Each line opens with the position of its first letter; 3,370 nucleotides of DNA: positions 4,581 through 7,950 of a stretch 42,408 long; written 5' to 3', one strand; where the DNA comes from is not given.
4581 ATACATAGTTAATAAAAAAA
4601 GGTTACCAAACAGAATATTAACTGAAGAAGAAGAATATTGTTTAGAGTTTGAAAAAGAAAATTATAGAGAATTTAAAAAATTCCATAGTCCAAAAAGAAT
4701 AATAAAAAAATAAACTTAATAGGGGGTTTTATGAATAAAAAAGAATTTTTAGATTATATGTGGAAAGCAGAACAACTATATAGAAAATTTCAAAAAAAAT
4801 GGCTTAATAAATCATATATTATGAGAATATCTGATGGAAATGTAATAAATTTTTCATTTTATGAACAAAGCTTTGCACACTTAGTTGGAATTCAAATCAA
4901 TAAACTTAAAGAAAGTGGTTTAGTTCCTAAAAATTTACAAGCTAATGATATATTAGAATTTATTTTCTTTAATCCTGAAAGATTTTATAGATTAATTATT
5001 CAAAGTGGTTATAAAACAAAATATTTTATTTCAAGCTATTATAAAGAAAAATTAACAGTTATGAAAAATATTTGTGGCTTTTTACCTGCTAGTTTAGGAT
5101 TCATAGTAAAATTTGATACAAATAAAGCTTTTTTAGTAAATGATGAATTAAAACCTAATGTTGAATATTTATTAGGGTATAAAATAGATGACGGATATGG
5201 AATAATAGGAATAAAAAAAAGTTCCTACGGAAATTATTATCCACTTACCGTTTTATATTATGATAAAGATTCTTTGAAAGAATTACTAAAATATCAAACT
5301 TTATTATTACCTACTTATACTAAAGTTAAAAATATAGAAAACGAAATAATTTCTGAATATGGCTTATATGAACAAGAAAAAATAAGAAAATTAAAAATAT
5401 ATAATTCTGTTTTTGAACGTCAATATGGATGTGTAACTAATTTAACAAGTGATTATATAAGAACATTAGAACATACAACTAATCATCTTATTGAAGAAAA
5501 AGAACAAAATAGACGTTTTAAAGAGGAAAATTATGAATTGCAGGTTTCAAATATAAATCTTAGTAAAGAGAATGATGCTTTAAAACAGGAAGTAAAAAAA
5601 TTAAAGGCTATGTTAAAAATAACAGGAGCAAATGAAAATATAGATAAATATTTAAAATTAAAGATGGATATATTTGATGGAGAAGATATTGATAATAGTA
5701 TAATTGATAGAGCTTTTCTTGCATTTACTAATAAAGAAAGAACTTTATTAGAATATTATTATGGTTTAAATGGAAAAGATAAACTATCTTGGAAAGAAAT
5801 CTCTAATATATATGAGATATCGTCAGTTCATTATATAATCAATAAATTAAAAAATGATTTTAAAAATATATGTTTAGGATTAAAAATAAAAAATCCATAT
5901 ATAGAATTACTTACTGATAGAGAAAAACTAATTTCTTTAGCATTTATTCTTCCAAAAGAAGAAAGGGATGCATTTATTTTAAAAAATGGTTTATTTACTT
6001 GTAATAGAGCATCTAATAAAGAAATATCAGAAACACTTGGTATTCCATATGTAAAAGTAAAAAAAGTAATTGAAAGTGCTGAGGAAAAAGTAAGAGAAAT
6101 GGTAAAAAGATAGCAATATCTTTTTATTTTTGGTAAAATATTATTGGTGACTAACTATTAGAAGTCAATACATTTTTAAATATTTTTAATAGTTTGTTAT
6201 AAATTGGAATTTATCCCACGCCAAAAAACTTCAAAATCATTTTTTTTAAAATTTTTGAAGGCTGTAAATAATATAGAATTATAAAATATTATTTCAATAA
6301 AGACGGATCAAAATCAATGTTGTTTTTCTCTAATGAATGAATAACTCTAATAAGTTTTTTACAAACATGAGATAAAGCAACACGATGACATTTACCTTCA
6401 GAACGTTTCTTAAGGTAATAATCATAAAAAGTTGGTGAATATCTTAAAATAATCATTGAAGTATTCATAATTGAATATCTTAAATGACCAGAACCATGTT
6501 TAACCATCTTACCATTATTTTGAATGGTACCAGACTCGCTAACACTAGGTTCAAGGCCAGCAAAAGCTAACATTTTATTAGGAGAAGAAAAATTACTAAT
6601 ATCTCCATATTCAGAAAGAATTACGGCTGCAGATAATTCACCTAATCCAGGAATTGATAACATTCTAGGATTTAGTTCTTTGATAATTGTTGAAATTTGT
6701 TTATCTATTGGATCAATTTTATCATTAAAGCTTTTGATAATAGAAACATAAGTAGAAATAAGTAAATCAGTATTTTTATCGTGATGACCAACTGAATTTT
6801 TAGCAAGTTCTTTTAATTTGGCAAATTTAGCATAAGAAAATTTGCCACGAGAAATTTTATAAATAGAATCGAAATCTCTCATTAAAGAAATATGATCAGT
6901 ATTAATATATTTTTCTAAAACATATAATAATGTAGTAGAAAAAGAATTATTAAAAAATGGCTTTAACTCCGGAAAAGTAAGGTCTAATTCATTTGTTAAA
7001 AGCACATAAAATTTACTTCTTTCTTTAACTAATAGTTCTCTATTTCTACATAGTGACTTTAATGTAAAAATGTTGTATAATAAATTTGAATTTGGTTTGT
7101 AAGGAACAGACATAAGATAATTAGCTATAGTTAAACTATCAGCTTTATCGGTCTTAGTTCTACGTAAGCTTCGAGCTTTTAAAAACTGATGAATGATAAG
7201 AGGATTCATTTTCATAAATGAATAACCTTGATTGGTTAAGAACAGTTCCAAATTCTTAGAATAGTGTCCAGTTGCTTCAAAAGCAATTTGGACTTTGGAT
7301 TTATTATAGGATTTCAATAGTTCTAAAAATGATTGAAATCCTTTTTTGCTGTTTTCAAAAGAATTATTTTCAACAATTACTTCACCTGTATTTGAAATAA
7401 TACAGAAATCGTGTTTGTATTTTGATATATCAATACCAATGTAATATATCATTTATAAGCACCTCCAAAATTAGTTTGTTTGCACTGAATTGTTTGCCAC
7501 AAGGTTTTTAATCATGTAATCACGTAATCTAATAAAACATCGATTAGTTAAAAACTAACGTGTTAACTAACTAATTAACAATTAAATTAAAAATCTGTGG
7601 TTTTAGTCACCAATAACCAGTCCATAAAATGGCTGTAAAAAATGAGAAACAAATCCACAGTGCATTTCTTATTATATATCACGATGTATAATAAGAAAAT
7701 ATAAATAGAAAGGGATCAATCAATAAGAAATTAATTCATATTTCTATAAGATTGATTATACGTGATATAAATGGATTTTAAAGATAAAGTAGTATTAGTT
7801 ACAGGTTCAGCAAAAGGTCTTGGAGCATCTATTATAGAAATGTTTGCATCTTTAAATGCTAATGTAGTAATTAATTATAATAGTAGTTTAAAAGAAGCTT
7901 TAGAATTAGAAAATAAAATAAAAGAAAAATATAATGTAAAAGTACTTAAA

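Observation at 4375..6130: Self-contained two-gene cassette of unknown function between efp and an IS110 element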

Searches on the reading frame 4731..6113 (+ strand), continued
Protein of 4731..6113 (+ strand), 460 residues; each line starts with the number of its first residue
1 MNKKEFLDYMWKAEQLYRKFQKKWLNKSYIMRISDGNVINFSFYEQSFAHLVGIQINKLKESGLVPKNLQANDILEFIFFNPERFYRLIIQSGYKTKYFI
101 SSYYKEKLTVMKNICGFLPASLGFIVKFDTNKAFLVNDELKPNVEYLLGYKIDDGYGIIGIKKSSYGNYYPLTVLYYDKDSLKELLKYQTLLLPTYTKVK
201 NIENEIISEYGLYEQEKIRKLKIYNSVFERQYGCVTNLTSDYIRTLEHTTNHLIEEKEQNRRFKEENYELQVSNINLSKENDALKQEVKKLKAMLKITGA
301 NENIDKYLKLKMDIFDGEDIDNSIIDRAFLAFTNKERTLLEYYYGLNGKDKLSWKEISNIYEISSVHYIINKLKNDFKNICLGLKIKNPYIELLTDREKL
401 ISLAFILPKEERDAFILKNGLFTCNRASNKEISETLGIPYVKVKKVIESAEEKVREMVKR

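Call 67: find_related_loci(query=A1, collection=metagenome_contigs, flank=10000)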
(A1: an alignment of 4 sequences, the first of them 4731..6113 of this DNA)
Query A1 (460 aa) in metagenome_contigs; peptide patterns used: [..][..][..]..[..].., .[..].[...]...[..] (x = any residue, [..] = any of these).
600 stretches matched a pattern, but none encodes a relative of the query by tblastn (E <= 1e-3).

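Call 79: search_protein_families(library=phrogs, alignment_id=A4, max_evalue=0.001)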
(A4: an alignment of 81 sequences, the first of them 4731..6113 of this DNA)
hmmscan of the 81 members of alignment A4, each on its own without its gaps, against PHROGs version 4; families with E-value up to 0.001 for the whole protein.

A. member 1, window:4731-6113:+ (460 aa): 1 family
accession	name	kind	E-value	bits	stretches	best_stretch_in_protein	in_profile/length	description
phrog_1190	-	transcription regulation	0.00013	22.7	0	396-459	101-160/167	RNA polymerase sigma factor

B. families by the number of members that match (of 81 scanned): 10 families
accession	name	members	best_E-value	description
phrog_1190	-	2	2.5e-06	RNA polymerase sigma factor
phrog_4701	-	1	1.9e-05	-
phrog_368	-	1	3.2e-05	-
phrog_25786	-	1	0.00012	-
phrog_20287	-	1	0.00015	-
phrog_351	-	1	0.00017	RNA polymerase sigma factor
phrog_21533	-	1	0.00029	-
phrog_3671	-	1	0.00051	-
phrog_23387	-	1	0.0006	-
phrog_1009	-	1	0.00071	-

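Call 80: search_protein_families(library=padloc, alignment_id=A4, max_evalue=0.001)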
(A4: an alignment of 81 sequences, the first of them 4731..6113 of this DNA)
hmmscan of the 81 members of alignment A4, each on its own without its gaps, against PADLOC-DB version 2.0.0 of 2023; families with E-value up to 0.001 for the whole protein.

A. member 1, window:4731-6113:+ (460 aa): 0 families

B. families by the number of members that match (of 81 scanned): 4 families
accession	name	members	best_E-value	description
PDLC03859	LmuB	2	0.00026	-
PDLC04663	PDC-M46B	1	7.6e-05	-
PDLC03839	LeoA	1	0.00023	-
PDLC03863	LmuB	1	0.0004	-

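Call 81: search_protein_families(library=ncbifam, alignment_id=A4, max_evalue=0.001)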
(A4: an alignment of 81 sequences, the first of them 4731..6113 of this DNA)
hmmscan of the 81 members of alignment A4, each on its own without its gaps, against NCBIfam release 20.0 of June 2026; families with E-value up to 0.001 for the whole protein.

A. member 1, window:4731-6113:+ (460 aa): 5 families
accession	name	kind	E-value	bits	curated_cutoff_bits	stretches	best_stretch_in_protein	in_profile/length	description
TIGR02937.1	sigma70-ECF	superfamily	3.7e-05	23.4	42.9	0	406-457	117-164/165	sigma-70 family RNA polymerase sigma factor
NF005385.0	PRK06930.1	subfamily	0.00012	21.8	136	0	396-458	104-162/170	positive control sigma-like factor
NF006158.0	PRK08301.1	equivalog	0.00067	19.2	339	0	318-369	172-222/241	RNA polymerase sporulation sigma factor SigE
TIGR02846.1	spore_sigmaK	equivalog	0.00071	19.2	298.65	0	320-366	163-209/227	RNA polymerase sporulation sigma factor SigK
TIGR02997.1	Sig70-cyanoRpoD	subfamily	0.00074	18.9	384.5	0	323-364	241-282/298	RNA polymerase sigma factor, RpoD/SigA family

B. families by the number of members that match (of 81 scanned): 11 families
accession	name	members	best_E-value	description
TIGR02937.1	sigma70-ECF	4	1.4e-07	sigma-70 family RNA polymerase sigma factor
TIGR02997.1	Sig70-cyanoRpoD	4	2.1e-06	RNA polymerase sigma factor, RpoD/SigA family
NF006158.0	PRK08301.1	4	6.8e-06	RNA polymerase sporulation sigma factor SigE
TIGR02846.1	spore_sigmaK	4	3.1e-05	RNA polymerase sporulation sigma factor SigK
NF005385.0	PRK06930.1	3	1.5e-05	positive control sigma-like factor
NF004471.0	PRK05803.1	3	0.00013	RNA polymerase sporulation sigma factor SigK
TIGR04211.1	SH3_and_anchor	2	0.00012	TIGR04211 family SH3 domain-containing protein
TIGR02835.1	spore_sigmaE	2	0.00013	RNA polymerase sporulation sigma factor SigE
NF045487.1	ASRP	1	0.00029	archaea-specific SMC-related protein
NF010533.0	PRK13922.9-5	1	0.0008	rod shape-determining protein MreC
NF005514.0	PRK07122.1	1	0.00094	RNA polymerase sigma factor SigF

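Call 102: search_protein_families(library=pfam, proteins=[L001:11645-13432:+, L001:13454-13870:+], max_evalue=0.01)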
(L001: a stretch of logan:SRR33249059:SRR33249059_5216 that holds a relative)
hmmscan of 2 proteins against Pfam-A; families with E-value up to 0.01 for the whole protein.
L001:11645-13432:+ (595 aa): 3 families
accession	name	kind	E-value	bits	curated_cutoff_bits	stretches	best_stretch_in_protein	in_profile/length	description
PF19127.6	Choline_bind_3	-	3.9e-12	46.4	27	2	434-465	10-41/47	Choline-binding repeat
PF07963.17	N_methyl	-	5.6e-05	23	21.2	1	8-33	2-27/27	Prokaryotic N-terminal methylation motif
PF01473.26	Choline_bind_1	-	0.0075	17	20.5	0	517-528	3-14/19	Putative cell wall binding repeat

L001:13454-13870:+ (138 aa): 0 families

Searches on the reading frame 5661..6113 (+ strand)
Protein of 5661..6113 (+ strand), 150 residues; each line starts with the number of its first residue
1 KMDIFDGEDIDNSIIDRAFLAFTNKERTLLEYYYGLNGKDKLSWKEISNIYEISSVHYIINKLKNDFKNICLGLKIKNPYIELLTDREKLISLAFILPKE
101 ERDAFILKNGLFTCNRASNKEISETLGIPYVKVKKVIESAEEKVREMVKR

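Call 63: search_solved_structures(query=A6, max_evalue=1, show_alignments=3)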
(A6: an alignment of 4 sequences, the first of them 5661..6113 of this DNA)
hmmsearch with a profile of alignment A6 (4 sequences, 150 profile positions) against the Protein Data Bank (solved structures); distinct sequences matched with E-value up to 1: 2.
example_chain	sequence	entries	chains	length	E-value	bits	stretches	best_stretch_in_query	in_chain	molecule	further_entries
28op_Q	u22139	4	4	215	0.41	13.5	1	49-100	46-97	Centromere protein Q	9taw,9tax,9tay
2nly_A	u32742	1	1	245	0.46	13.3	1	39-142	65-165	Divergent polysaccharide deacetylase hypothetical protein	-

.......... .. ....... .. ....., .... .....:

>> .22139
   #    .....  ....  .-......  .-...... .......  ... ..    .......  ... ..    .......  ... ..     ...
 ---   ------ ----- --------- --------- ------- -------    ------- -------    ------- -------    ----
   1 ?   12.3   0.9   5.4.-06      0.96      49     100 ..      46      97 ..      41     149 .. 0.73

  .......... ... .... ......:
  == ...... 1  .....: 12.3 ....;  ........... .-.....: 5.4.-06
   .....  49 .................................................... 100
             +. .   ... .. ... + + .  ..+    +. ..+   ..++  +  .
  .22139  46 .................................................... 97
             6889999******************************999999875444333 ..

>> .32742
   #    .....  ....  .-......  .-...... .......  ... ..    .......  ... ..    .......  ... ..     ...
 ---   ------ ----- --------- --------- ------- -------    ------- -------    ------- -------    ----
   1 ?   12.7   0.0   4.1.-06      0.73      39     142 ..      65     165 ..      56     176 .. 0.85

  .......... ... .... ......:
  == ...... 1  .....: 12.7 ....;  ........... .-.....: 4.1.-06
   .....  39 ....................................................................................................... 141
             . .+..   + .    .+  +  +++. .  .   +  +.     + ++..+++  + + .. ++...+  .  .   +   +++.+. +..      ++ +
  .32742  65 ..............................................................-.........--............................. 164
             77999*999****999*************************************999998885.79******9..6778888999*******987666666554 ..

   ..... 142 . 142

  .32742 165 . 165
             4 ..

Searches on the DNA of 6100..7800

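Call 101: search_rna_families(source=window, start=6100, end=7800, threshold=evalue, max_evalue=1)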
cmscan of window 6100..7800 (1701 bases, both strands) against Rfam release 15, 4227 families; matches with E-value up to 1: 0.
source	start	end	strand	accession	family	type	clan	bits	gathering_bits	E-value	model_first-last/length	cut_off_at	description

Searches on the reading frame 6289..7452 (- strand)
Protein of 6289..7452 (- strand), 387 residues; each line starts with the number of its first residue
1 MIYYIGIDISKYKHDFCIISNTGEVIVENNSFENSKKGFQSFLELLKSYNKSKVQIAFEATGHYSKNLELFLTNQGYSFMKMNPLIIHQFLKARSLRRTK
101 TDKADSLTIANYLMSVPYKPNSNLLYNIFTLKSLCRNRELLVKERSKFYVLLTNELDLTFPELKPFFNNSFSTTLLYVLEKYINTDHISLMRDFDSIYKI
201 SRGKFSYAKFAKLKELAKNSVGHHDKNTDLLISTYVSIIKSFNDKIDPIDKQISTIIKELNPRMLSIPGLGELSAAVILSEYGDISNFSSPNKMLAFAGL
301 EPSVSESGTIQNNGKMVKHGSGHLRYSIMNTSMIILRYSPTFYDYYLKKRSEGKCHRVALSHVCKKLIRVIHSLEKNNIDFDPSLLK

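Call 102: search_protein_families(library=pfam, proteins=[window:6289-7452:-], max_evalue=0.01)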
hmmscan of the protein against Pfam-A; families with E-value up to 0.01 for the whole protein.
window:6289-7452:- (387 aa): 2 families
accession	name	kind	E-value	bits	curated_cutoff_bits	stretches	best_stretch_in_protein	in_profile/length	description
PF01548.23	DEDD_Tnp_IS110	-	8.8e-34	117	29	1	5-161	1-155/155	Transposase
PF02371.22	Transposase_20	-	3.4e-19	69.5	21.3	1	263-346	3-86/87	Transposase IS116/IS110/IS902 family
